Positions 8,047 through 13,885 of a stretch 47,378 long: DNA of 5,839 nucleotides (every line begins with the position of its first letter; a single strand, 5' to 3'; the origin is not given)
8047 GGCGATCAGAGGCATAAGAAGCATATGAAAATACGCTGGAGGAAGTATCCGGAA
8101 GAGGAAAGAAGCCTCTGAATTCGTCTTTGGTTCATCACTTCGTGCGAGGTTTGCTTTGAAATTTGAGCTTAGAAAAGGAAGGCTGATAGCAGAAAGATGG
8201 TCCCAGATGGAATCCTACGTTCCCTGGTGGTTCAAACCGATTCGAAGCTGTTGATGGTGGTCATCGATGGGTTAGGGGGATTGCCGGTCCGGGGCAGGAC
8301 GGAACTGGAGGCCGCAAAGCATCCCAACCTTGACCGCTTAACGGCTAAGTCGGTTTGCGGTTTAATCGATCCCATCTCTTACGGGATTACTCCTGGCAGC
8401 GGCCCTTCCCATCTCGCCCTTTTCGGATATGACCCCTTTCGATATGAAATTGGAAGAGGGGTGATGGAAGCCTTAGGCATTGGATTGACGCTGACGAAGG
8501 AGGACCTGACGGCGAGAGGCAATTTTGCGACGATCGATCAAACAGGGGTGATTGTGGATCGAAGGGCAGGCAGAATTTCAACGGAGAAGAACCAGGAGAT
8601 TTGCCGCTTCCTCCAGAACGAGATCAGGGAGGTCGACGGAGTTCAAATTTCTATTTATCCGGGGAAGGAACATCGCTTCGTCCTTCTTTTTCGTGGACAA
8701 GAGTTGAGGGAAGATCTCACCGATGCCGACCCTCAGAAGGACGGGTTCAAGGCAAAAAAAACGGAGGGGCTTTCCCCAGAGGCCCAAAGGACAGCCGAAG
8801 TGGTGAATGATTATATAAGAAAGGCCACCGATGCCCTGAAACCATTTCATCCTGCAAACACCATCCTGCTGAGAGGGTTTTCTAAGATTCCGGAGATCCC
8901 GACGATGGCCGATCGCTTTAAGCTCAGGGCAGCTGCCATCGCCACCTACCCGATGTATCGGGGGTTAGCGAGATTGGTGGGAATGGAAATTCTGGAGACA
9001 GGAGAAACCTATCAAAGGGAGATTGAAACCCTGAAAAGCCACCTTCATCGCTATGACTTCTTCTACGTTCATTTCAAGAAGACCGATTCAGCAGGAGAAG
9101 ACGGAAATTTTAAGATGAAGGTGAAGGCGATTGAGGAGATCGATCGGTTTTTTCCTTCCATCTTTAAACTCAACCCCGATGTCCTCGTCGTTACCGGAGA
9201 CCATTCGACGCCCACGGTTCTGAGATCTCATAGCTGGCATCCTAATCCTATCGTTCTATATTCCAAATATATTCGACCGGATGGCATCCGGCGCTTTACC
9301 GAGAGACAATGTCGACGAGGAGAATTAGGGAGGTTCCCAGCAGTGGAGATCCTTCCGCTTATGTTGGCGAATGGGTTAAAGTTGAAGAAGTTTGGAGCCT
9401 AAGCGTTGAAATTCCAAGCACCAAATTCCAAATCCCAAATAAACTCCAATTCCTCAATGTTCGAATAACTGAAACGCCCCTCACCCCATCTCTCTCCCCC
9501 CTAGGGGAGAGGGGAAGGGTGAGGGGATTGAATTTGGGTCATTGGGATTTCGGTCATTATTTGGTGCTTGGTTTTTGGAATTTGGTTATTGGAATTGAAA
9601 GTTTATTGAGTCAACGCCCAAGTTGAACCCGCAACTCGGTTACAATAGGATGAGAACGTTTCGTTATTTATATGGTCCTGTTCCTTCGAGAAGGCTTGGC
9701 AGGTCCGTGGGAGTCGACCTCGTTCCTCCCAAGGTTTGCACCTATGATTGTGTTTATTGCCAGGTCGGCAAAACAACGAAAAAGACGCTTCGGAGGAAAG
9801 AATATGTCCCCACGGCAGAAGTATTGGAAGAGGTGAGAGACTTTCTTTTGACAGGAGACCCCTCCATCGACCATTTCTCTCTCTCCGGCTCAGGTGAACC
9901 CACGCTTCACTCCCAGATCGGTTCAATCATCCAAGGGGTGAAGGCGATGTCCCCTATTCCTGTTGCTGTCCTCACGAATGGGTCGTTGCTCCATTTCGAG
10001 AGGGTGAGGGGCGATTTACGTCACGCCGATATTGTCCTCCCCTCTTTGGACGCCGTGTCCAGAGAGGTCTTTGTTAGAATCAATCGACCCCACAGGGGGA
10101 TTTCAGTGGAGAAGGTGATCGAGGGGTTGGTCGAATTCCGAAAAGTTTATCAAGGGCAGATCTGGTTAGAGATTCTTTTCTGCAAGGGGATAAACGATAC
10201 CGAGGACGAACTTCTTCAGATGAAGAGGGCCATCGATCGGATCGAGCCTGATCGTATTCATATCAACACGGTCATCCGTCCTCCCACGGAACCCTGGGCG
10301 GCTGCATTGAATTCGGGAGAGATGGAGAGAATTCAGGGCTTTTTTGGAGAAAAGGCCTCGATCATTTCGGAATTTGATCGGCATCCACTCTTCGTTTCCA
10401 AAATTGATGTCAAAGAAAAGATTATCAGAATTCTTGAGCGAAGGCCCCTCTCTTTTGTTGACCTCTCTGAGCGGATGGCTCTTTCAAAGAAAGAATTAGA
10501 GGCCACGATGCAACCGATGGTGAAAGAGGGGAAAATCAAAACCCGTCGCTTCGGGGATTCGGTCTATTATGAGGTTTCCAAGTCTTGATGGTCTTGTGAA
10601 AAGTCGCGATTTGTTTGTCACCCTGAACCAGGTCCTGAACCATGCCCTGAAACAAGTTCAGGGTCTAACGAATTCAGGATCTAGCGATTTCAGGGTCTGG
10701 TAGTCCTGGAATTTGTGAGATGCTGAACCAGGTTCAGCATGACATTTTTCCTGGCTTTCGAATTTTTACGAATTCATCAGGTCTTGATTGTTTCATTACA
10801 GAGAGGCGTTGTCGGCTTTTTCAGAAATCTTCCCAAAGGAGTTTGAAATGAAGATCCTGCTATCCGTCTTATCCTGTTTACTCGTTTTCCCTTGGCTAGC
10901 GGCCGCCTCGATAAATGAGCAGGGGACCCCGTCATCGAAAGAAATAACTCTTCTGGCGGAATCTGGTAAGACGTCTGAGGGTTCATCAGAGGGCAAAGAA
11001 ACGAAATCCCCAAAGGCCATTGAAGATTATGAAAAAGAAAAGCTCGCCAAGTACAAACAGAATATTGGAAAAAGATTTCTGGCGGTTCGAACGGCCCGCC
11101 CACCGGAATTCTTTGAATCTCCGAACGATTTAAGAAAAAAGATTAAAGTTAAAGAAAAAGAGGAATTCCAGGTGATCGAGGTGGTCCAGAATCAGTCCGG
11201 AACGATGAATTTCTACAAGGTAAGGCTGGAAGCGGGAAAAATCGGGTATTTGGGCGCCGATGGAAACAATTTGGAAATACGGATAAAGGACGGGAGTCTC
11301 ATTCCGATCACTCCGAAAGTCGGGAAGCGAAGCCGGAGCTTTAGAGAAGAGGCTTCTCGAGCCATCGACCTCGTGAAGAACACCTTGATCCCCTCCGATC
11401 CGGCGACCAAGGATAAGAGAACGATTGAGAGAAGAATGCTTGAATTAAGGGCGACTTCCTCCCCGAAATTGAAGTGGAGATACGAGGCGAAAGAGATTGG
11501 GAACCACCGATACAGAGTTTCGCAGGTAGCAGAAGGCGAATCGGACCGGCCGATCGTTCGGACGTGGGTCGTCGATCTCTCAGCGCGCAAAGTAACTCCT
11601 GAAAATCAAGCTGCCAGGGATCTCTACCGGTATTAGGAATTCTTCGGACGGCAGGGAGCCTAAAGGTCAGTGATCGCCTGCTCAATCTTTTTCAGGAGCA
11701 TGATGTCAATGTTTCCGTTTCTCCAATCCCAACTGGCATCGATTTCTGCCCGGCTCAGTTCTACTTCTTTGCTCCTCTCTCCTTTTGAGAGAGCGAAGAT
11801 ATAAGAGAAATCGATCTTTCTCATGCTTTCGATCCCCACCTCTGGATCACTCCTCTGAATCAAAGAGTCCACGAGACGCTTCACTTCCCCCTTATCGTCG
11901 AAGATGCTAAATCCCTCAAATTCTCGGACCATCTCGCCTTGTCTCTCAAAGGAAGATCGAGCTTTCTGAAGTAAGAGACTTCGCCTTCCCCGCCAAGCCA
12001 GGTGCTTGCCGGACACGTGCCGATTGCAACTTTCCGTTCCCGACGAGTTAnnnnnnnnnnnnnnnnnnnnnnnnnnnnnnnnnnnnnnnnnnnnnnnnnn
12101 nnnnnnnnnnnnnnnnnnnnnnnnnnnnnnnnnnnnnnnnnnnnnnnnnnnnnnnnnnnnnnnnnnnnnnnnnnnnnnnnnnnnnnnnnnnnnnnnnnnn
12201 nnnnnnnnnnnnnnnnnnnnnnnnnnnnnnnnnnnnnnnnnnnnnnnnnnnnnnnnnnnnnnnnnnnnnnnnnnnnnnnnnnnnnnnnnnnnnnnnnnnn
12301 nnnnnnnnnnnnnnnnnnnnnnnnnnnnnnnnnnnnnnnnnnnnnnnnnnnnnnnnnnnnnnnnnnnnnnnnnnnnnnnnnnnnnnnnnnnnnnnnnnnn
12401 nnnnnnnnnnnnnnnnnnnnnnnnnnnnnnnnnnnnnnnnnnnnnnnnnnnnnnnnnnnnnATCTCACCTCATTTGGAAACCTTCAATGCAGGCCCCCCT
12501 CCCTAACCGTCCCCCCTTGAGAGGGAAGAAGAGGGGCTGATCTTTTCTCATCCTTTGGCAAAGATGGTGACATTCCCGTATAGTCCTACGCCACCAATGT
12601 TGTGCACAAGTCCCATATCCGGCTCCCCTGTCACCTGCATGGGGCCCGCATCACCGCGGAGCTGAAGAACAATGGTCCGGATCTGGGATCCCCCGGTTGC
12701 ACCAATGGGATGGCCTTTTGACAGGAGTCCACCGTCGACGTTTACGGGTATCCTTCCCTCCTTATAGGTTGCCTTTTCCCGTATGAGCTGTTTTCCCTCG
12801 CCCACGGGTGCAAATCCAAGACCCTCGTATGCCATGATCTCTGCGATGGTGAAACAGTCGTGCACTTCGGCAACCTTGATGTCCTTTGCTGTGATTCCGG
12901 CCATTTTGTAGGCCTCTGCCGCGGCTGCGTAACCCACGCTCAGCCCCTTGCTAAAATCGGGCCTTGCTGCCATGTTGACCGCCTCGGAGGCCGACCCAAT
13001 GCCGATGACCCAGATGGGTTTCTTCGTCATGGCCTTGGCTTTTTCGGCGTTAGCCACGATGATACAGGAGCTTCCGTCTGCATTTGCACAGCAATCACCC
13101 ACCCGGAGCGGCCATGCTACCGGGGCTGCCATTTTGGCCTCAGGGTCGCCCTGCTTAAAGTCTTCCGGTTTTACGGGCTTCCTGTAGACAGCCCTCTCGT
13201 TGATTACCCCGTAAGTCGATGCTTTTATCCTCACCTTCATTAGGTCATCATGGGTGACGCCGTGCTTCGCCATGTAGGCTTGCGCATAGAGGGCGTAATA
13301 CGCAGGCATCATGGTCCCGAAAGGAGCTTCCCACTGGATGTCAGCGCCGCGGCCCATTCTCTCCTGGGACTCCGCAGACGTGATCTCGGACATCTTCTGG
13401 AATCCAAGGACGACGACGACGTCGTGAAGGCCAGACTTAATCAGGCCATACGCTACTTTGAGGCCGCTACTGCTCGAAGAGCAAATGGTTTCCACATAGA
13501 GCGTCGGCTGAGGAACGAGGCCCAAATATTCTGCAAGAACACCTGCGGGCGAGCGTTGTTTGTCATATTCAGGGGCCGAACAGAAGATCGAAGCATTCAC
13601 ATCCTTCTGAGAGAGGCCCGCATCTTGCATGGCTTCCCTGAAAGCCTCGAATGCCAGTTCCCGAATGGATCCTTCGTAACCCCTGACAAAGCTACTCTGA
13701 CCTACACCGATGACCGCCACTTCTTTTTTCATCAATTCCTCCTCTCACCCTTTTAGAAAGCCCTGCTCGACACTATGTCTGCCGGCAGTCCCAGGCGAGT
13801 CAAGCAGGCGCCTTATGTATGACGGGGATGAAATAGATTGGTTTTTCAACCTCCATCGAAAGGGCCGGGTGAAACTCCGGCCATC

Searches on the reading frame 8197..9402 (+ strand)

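Call 26: search_protein_families(library=pfam, proteins=[window:8197-9402:+], max_evalue=0.00001)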
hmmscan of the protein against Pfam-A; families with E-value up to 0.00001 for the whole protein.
window:8197-9402:+ (401 aa): 2 families
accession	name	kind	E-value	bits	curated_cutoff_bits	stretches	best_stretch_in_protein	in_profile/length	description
PF10143.14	PhosphMutase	-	1.1e-49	169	21.5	1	50-216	2-166/170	2,3-bisphosphoglycerate-independent phosphoglycerate mutase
PF01676.23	Metalloenzyme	-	5.3e-42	144.5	24.3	1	17-390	2-250/252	Metalloenzyme superfamily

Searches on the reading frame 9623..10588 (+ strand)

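Call 26: search_protein_families(library=pfam, proteins=[window:9623-10588:+], max_evalue=0.00001)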
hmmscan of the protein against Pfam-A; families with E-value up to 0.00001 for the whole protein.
window:9623-10588:+ (321 aa): 1 family
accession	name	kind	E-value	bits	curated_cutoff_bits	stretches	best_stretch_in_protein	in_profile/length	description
PF04055.27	Radical_SAM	-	9.5e-18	65.4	29.5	1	36-199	4-164/166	Radical SAM superfamily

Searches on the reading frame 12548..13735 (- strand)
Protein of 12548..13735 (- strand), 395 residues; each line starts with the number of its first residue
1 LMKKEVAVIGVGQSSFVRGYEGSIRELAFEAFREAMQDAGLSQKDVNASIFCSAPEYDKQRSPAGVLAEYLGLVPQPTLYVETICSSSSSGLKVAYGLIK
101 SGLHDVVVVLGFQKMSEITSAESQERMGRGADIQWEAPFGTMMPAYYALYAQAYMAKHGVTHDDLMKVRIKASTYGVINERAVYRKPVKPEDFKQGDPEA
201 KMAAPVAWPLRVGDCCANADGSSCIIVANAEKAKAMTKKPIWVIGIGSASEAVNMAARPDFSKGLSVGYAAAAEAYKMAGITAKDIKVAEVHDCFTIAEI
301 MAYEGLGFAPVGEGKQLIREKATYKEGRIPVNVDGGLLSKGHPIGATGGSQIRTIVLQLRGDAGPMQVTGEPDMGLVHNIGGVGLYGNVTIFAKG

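Call 26: search_protein_families(library=pfam, proteins=[window:12548-13735:-], max_evalue=0.00001)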
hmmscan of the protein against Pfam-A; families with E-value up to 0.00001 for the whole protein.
window:12548-13735:- (395 aa): 4 families
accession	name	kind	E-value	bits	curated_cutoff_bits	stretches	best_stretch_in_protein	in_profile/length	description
PF22691.2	Thiolase_C_1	-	6.8e-38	130.1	28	1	247-393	1-143/144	Thiolase C-terminal domain-like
PF00108.29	Thiolase_N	-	1.3e-12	48.1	26.4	1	23-185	22-194/260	Thiolase, N-terminal domain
PF02803.24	Thiolase_C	-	3e-11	43.5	27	1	270-366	26-104/123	Thiolase, C-terminal domain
PF00109.32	ketoacyl-synt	-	3.2e-06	27.4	20.8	0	77-128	166-217/252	Beta-ketoacyl synthase, N-terminal domain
